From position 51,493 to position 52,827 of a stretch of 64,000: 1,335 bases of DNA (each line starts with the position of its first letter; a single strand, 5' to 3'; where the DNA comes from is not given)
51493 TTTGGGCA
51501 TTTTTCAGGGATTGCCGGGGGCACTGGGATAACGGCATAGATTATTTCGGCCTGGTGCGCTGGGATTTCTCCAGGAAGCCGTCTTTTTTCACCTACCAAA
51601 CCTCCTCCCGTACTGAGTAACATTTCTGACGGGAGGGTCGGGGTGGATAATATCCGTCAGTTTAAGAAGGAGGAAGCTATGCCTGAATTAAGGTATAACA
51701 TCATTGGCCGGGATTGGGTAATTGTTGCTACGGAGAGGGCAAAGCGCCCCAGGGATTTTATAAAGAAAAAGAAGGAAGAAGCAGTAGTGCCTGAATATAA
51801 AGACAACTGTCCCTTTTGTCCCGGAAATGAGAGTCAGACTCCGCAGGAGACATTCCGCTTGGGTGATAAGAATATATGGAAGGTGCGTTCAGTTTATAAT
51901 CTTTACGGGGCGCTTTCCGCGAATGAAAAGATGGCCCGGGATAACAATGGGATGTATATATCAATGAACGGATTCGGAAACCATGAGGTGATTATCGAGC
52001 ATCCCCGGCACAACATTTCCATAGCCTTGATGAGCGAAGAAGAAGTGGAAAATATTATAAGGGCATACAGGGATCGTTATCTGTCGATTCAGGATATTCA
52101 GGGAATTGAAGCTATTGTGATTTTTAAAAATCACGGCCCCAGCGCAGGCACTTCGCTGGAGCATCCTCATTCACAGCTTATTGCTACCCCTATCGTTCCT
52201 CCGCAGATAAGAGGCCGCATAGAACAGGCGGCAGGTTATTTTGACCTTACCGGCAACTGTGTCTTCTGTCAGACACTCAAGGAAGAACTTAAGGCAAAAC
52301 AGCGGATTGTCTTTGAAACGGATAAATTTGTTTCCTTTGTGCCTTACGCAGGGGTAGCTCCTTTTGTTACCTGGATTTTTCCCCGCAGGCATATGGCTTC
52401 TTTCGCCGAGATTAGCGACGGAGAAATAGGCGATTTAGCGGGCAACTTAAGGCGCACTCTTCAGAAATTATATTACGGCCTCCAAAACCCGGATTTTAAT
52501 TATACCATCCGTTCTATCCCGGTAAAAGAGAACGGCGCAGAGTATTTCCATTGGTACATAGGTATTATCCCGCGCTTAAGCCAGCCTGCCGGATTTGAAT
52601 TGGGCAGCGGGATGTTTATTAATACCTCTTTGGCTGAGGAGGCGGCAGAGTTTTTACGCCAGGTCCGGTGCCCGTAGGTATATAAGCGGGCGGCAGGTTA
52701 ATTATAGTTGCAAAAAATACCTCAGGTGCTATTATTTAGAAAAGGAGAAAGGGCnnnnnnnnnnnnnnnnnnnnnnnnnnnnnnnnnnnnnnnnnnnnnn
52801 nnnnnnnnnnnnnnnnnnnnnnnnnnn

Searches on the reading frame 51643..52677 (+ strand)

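Call 3: search_protein_families(library=pfam, proteins=[window:51643-52677:+], max_evalue=0.01)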
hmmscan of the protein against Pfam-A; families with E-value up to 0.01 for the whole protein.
window:51643-52677:+ (344 aa): 5 families
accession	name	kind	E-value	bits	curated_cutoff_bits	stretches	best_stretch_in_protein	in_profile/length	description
PF01087.27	GalP_UDP_transf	-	4.9e-24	86.2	22.1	1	9-186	7-184/184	Galactose-1-phosphate uridyl transferase, N-terminal domain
PF16285.10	DUF4931_N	-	2e-11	44.5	24.1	1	114-181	53-120/124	Domain of unknown function (DUF4931) N-terminal domain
PF02744.22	GalP_UDP_tr_C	-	4.3e-09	36.7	29.2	1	194-303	3-114/165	Galactose-1-phosphate uridyl transferase, C-terminal domain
PF16268.10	DUF4921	-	4.4e-08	32.9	28.5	1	153-328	219-383/425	Domain of unknown function (DUF4921)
PF01230.28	HIT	-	0.00014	22.9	21.5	1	218-310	4-94/98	HIT domain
